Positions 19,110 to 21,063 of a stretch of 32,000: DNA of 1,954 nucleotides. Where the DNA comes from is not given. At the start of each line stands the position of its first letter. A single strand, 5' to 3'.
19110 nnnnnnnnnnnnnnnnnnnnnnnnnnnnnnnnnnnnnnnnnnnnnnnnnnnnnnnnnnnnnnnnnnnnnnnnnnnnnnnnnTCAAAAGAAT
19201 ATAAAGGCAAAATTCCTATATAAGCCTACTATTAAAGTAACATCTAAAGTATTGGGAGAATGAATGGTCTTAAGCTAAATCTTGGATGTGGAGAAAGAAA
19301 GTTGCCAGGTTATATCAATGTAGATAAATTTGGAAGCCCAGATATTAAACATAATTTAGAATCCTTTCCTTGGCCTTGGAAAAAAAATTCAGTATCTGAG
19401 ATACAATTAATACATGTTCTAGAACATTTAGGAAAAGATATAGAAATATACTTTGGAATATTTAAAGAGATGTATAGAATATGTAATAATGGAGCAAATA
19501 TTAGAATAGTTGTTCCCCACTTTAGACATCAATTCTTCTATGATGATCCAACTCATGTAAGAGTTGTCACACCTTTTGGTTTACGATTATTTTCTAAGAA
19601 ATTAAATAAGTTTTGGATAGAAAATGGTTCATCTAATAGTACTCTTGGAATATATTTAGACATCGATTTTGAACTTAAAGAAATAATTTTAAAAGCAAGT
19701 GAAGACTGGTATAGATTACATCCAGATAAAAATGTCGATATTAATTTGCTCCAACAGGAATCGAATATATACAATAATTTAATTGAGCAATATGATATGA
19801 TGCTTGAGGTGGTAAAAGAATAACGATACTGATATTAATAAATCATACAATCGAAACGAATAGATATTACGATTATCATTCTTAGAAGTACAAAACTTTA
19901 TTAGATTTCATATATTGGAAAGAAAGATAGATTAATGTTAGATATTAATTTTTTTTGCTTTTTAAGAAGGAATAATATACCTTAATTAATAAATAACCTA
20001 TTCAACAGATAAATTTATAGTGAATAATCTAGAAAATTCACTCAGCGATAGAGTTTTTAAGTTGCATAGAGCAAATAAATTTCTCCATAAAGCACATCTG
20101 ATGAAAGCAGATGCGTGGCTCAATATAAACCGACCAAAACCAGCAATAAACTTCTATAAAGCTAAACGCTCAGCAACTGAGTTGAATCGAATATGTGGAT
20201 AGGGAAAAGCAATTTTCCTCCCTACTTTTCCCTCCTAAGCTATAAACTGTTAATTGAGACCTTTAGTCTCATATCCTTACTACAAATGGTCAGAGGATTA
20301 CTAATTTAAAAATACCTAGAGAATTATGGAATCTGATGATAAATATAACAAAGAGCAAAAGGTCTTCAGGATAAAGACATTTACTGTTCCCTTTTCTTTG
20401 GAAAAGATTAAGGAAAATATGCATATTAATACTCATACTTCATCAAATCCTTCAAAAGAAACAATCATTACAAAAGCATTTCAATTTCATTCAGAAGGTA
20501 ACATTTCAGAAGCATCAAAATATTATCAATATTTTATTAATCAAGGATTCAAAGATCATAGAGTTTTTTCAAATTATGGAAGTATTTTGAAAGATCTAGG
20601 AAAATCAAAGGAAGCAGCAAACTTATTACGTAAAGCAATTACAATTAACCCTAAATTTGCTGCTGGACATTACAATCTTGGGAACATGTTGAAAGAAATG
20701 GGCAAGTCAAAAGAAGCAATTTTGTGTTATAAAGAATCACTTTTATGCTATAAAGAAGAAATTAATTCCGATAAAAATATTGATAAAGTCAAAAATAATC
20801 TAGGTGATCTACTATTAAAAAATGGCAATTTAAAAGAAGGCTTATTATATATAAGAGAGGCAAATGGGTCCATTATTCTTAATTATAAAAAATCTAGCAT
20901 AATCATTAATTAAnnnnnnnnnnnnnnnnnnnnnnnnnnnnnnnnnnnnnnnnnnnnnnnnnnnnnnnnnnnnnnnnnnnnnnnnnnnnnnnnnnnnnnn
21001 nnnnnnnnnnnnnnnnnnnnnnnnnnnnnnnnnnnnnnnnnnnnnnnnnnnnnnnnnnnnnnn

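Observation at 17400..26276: Cassette of four paralogous TPR adaptor proteins carrying interchangeable protein-modifying enzyme heads (GT9, P4H-like 2OG oxygenase, GT41/OGT, second 2OG oxygenase) plus a methyltransferase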

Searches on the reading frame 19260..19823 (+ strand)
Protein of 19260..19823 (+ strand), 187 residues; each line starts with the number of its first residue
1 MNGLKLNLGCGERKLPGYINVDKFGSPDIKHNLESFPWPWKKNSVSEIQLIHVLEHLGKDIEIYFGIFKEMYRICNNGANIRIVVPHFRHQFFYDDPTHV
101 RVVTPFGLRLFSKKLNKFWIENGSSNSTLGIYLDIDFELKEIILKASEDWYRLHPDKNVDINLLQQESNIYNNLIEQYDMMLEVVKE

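Call 3: search_protein_families(library=pfam, proteins=[window:19260-19823:+], max_evalue=0.01)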
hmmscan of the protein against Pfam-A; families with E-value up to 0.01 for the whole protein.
window:19260-19823:+ (187 aa): 0 families

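Call 4: search_protein_families(library=ncbifam, proteins=[window:19260-19823:+], max_evalue=0.01)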
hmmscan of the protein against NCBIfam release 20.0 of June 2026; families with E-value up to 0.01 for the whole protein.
window:19260-19823:+ (187 aa): 0 families

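Call 14: search_solved_structures(query=window:19260-19823:+, max_evalue=10)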
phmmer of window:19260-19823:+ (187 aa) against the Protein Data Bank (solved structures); distinct sequences matched with E-value up to 10: 6.
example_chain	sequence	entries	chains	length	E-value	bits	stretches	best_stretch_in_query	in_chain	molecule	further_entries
8j1w_A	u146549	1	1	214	0.033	17.1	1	114-157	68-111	near-infrared fluorescent protein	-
8y33_A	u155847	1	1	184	0.54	13.1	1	114-156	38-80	near-infrared fluorescent protein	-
8tm0_A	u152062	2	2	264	0.6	13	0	35-77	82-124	NKG2-D type II integral membrane protein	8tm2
9mrc_A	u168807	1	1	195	0.66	12.8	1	20-93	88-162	exodeoxyribonuclease III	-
8j1x_A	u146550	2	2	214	0.7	12.7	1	114-156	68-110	near-infrared fluorescent protein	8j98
9mrd_A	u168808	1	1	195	1.6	11.6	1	20-93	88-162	exodeoxyribonuclease III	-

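Call 25: search_protein_families(library=pfam, proteins=[window:19260-19820:+], max_evalue=1)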
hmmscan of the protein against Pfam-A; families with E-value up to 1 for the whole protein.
window:19260-19820:+ (187 aa): 0 families

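Call 31: find_homologous_proteins(query=window:19260-19823:+, max_evalue=0.001)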
Query window:19260-19823:+ (187 aa): 2172 proteins with E <= 0.001 among 2207 candidates; the best 120 are listed.
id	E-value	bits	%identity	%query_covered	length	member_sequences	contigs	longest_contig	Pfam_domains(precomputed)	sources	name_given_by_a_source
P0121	1.2e-110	386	88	100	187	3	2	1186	-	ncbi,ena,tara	tara:strand:+ start:26 stop:589 length:564 start_codon:yes stop_codon:yes gene_type:complete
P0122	9.6e-106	370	81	99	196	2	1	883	-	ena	-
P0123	1.3e-105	369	81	99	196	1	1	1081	-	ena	-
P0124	1.8e-105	369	80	100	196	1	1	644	-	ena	-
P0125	2.7e-105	368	81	99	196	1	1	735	-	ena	-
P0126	3.6e-105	368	81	99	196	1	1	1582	-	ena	-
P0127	3.9e-105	368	79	100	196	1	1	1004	-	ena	-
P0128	4.5e-105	367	80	99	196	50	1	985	-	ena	-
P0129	5.0e-105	367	80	99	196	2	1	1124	-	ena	-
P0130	5.9e-105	367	81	99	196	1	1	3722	-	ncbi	-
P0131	6.4e-105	367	81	100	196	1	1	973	-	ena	-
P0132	6.6e-105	367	80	99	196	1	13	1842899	-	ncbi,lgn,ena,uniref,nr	ncbi:hypothetical protein PMN2A_0954 [Prochlorococcus marinus str. NATL2A]|uniref:Methyltransferase 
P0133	1.1e-104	366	80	99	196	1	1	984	-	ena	-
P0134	1.6e-104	366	82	99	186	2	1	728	-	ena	-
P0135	6.2e-104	364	80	99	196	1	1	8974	-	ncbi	-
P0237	6.0e-79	282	66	99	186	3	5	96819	-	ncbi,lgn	ncbi:MAG TPA: hypothetical protein V6D28_11315 [Leptolyngbyaceae cyanobacterium]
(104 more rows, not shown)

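Call 32: find_encoding_contigs(protein=P0132, flank=10000, max_places=3)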
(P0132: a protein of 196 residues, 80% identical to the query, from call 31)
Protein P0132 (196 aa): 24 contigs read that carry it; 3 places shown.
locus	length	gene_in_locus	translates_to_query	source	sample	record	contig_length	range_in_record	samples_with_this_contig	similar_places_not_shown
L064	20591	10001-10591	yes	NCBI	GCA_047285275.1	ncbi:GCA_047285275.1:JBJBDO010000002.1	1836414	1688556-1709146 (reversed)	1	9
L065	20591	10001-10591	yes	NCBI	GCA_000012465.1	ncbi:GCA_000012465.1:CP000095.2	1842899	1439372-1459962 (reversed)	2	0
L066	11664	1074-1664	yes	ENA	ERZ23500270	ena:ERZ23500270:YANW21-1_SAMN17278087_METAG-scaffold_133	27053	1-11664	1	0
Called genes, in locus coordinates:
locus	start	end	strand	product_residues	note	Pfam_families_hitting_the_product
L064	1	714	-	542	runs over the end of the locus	PF01676:Metalloenzyme, PF06415:iPGM_N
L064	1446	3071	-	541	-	PF00012:HSP70 (weak), PF06723:MreB_Mbl, PF00012:HSP70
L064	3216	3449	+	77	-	PF01192:RNA_pol_Rpb6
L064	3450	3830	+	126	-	PF08848:DUF1818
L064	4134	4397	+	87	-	PF10929:DUF2811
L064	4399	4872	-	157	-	PF01878:EVE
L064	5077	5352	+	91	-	PF05899:Cupin_3, PF07883:Cupin_2 (weak)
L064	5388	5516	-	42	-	-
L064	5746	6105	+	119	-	-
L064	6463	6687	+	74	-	-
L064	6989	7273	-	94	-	-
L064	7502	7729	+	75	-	-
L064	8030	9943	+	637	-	PF13414:TPR_11, PF13424:TPR_12, PF00515:TPR_1, PF07719:TPR_2, PF13181:TPR_8, PF13414:TPR_11, PF13414:TPR_11, PF00515:TPR_1, +38 more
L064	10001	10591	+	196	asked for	-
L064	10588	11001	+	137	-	PF19662:DUF6165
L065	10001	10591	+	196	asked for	-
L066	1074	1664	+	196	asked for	-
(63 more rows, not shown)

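Call 33: find_encoding_contigs(protein=P0237, flank=8000, max_places=2)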
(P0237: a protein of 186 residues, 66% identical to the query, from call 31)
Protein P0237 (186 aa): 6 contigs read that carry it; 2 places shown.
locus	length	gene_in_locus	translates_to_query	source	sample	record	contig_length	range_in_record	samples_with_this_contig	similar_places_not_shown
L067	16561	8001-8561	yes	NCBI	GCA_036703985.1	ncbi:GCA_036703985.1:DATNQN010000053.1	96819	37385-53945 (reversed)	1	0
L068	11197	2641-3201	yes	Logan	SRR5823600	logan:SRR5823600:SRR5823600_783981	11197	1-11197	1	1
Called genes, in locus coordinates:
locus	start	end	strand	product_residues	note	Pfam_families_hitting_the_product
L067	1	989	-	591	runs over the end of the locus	PF08239:SH3_3 (weak), PF01520:Amidase_3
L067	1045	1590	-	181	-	PF01243:PNPOx_N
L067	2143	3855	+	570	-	PF06418:CTP_synth_N, PF07722:Peptidase_C26 (faint), PF00117:GATase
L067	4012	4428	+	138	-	-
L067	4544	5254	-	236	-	PF05685:Uma2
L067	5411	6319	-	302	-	PF00480:ROK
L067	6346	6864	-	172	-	-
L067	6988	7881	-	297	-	PF00528:BPD_transp_1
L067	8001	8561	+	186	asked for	-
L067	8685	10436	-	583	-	PF13432:TPR_16, PF14559:TPR_19, PF00515:TPR_1, PF07719:TPR_2, PF13424:TPR_12, PF13371:TPR_9, PF13414:TPR_11, PF13432:TPR_16, +32 more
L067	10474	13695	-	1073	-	PF01596:Methyltransf_3 (weak), PF13578:Methyltransf_24, PF13432:TPR_16 (faint), PF05711:TylF, PF13578:Methyltransf_24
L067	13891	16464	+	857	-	PF25063:ARM_TT21_C, PF00515:TPR_1, PF07719:TPR_2, PF13414:TPR_11, PF13424:TPR_12, PF13432:TPR_16, PF00515:TPR_1, PF13424:TPR_12, +31 more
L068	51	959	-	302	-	PF00480:ROK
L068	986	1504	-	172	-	-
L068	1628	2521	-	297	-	PF00528:BPD_transp_1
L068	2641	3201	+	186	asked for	-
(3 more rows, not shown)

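Call 60: search_solved_structures(query=A7, max_evalue=10, show_alignments=1)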
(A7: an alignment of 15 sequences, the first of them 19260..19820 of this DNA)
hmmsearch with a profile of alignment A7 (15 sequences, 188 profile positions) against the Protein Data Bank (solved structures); distinct sequences matched with E-value up to 10: 5.
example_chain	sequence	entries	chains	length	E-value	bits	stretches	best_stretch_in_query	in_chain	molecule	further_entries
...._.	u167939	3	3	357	0.1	15.3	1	94-157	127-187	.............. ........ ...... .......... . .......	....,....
8yy9_C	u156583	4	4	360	0.11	15.3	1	94-157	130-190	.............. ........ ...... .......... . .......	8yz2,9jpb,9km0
3cph_G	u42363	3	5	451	0.21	14.3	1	39-85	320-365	Rab GDP-dissociation inhibitor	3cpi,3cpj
1ukv_G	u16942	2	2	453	0.21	14.3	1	39-85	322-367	Secretory pathway GDP dissociation inhibitor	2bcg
3mgg_A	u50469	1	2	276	0.36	13.5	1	20-93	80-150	Methyltransferase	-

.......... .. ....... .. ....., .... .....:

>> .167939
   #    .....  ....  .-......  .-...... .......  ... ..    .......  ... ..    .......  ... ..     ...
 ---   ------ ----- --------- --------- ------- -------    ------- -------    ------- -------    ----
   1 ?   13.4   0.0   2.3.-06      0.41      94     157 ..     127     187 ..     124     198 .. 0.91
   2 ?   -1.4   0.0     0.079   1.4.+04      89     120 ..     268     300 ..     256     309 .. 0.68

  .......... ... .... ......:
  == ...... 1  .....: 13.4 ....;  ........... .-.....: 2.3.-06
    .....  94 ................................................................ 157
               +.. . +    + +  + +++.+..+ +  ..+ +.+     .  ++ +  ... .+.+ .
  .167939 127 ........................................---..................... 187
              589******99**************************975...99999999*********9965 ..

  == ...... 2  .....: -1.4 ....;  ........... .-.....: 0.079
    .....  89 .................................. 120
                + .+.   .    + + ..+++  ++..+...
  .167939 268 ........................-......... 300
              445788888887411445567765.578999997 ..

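Call 67: predict_structure(alignment_id=A7)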
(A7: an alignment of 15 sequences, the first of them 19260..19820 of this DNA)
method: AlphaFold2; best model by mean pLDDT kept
length: 187 residues; sequences in the alignment: 15
mean_pLDDT: 83.7   pTM: 0.82
mean pLDDT of the five models: 83.7, 83.0, 82.4, 82.3, 81.4
residues with pLDDT >= 90: 77; 70-90: 82; 50-70: 18; < 50: 10
segments of 3 or more residues with pLDDT < 50: 92-98
pLDDT, mean of each block of 10 residues (from residue 1): 86 91 92 92 96 59 87 97 75 48 76 90 79 93 89 86 83 81 95
secondary structure, 60 per line:
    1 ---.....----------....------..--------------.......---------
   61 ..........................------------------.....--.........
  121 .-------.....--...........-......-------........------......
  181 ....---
elements in order: E4-8 E19-22 E45-51 H61-74 E75-86 H105-109 H113-121 H129-133 E136-146 H148-153 H161-168 E175-184

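Call 69: fold_search(model_id=the predicted structure, library=pdb)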
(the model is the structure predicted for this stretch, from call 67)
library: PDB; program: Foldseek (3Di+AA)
matches with E <= 10: 1605; with E <= 0.001: 293
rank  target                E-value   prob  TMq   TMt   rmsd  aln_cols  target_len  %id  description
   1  3l8d                  4.1e-08  1.00  0.48  0.45   9.7       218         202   15  Crystal structure of methyltransferase from Bacillus Thuringiensis (released 2010-01-12)
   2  4kri_A                5.4e-07  1.00  0.38  0.19  12.4       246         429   10  Haemonchus contortus Phospholethanolamine N-methyltransferase 2 in complex with phosphomonomethylethanolamine and S-ad (released 2013-09-25)
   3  1xxl_A                6.2e-07  1.00  0.45  0.37  12.2       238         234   13  The crystal structure of YcgJ protein from Bacillus subitilis at 2.1 A resolution (released 2004-11-23)
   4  3cc8                  1.0e-06  1.00  0.56  0.50   5.8       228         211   12  Crystal structure of a putative methyltransferase (bce_1332) from bacillus cereus atcc 10987 at 1.64 A resolution (released 2008-03-04)
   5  7ec0_A                1.1e-06  1.00  0.41  0.31  12.8       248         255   11  Crystal structure of juvenile hormone acid methyltransferase JHAMT in complex with S-Adenosyl homocysteine and methyl  (released 2021-09-29)
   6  4ine_A                1.9e-06  1.00  0.44  0.21  11.9       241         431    9  Crystal structure of N-methyl transferase (PMT-2) from Caenorhabditis elegant complexed with S-adenosyl homocysteine a (released 2014-01-15)
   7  3sm3                  2.1e-06  1.00  0.54  0.48  10.8       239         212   15  Crystal Structure of SAM-dependent methyltransferases Q8PUK2_METMA from Methanosarcina mazei. Northeast Structural Genom (released 2011-07-20)
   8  4kri_B                2.4e-06  1.00  0.39  0.19  12.4       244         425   10  Haemonchus contortus Phospholethanolamine N-methyltransferase 2 in complex with phosphomonomethylethanolamine and S-ad (released 2013-09-25)
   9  4ine_B                3.3e-06  1.00  0.41  0.20  12.5       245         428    8  Crystal structure of N-methyl transferase (PMT-2) from Caenorhabditis elegant complexed with S-adenosyl homocysteine a (released 2014-01-15)
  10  3t7s_C                3.8e-06  1.00  0.47  0.37  12.7       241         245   11  Crystal structure of complex of SAM and BVU_3255, a methyltransferase from Bacteroides vulgatus ATCC 8482 (released 2011-10-12)
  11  2yqz_A                3.8e-06  1.00  0.38  0.28  13.2       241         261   11  Crystal Structure of Hypothetical Methyltransferase TTHA0223 from Thermus thermophilus HB8 complexed with S-adenosylme (released 2007-10-02)
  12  3dli_A                4.0e-06  1.00  0.58  0.50   6.5       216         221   18  Crystal structure of a SAM dependent methyltransferase from Archaeoglobus fulgidus (released 2008-07-15)
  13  2yr0_A                4.0e-06  1.00  0.36  0.30  11.4       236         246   14  Crystal Structure of Hypothetical Methyltransferase TTHA0223 from Thermus thermophilus HB8 (released 2007-10-02)
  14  3mgg_B                5.2e-06  1.00  0.42  0.33  12.2       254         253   11  Crystal Structure of Methyl Transferase from Methanosarcina mazei (released 2010-04-21)
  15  4krh_A                5.2e-06  1.00  0.38  0.19  11.9       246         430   10  SeMet Haemonchus contortus Phosphoethanolamine N-methyltransferase 2 in complex with S-adenosyl-L-methionine (released 2013-09-25)
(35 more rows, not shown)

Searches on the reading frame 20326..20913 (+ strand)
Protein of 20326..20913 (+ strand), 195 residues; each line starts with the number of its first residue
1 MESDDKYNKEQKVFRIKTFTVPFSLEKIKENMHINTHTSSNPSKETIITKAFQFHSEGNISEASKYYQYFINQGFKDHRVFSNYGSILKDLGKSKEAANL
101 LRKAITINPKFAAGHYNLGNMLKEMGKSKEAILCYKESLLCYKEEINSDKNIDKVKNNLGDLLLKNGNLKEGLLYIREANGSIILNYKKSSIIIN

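Call 3: search_protein_families(library=pfam, proteins=[window:20326-20913:+], max_evalue=0.01)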
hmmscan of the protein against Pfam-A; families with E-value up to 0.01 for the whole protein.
window:20326-20913:+ (195 aa): 13 families
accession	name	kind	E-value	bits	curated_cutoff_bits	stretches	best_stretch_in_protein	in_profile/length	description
PF07719.23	TPR_2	-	4.6e-15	54.9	27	2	112-141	1-30/34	Tetratricopeptide repeat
PF13181.12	TPR_8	-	7.5e-14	51.1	25.7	2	79-110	2-33/34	Tetratricopeptide repeat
PF00515.34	TPR_1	-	1.3e-13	50.5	27.8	2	112-139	1-28/34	Tetratricopeptide repeat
PF13414.12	TPR_11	-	1.5e-10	41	26.8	1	85-126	1-42/42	TPR repeat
PF13431.12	TPR_17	-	1.7e-10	40.8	24.4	1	100-132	1-33/34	Tetratricopeptide repeat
PF13424.12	TPR_12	-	8.6e-09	35.9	30.1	1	114-171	5-63/77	Tetratricopeptide repeat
PF13374.12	TPR_10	-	1.6e-08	34.7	27.5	0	117-146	7-36/42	Tetratricopeptide repeat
PF14559.12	TPR_19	-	2.1e-05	25.2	25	1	91-133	4-46/68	Tetratricopeptide repeat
PF13176.12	TPR_7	-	2.8e-05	24.3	27.9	0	116-139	3-26/36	Tetratricopeptide repeat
PF13428.12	TPR_14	-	7e-05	23.6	23.5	0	84-120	7-43/44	Tetratricopeptide repeat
PF24575.1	TPR_Slam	-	0.00018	22.3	35.2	0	86-131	55-100/104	Surface lipoprotein assembly modifier, N-terminal TPR repeats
PF13432.12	TPR_16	-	0.00028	21.7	32.7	0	88-133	7-52/65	Tetratricopeptide repeat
PF13174.12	TPR_6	-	0.0025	18.8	26.3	0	84-110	6-32/33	Tetratricopeptide repeat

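Call 4: search_protein_families(library=ncbifam, proteins=[window:20326-20913:+], max_evalue=0.01)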
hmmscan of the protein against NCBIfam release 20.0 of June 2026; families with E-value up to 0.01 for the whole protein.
window:20326-20913:+ (195 aa): 12 families
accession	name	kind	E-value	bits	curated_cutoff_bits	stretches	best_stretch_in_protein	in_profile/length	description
TIGR02521.1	type_IV_pilW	equivalog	3.4e-08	33.3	154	2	48-132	35-155/234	type IV pilus biogenesis/stability protein PilW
NF033762.1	social_mot_Tgl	equivalog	4.9e-08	32.6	225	1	33-192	21-178/252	social motility TPR repeat lipoprotein Tgl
TIGR02917.1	PEP_TPR_lipo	equivalog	7.5e-07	27.4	312.2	1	56-144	511-599/899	XrtA/PEP-CTERM system TPR-repeat protein PrsT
TIGR02552.1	LcrH_SycD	equivalog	1.7e-06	27.8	104.8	1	44-138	18-112/136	SycD/LcrH family type III secretion system chaperone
NF033920.0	C39_PA2778_fam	equivalog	6.1e-06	25.8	150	1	39-132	151-244/255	PA2778 family cysteine peptidase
NF040959.1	MamA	equivalog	1.2e-05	24.9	200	1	63-137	124-198/204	magnetosome protein MamA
NF047371.1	FlcA_CTERM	equivalog_domain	1.3e-05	23.9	300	1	60-153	300-389/646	periplasmic flagellar collar protein FlcA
NF047507.1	TPR_BatC_Lepto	exception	1.8e-05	24.3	175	1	48-156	28-140/214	TPR repeat-containing protein BatC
NF053607.1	CHU_0125_OmpA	equivalog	0.00046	18.8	620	1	49-106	58-115/639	CHU_0125 family OmpA-like outer membrane integrity protein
NF033758.1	gliding_GltE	equivalog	0.0017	17.4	225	1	83-158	91-166/411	adventurous gliding motility TPR repeat lipoprotein GltE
NF040561.1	PrimPol_Msp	equivalog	0.0073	14.9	200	1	70-130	18-77/515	CRISPR-associated primase-polymerase type A1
NF002725.1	PRK02603.1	equivalog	0.0084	16.1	143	0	55-129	46-123/173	photosystem I assembly protein Ycf3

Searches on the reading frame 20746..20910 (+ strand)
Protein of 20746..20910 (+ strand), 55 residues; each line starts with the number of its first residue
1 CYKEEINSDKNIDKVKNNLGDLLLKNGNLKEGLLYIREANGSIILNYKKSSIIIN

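Call 25: search_protein_families(library=pfam, proteins=[window:20746-20910:+], max_evalue=1)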
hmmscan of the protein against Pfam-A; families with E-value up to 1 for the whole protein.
window:20746-20910:+ (55 aa): 2 families
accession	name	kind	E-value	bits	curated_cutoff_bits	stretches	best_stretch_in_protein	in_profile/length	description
PF07719.23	TPR_2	-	0.051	14.2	27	1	16-39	4-27/34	Tetratricopeptide repeat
PF13181.12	TPR_8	-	0.12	13.1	25.7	1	15-39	3-27/34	Tetratricopeptide repeat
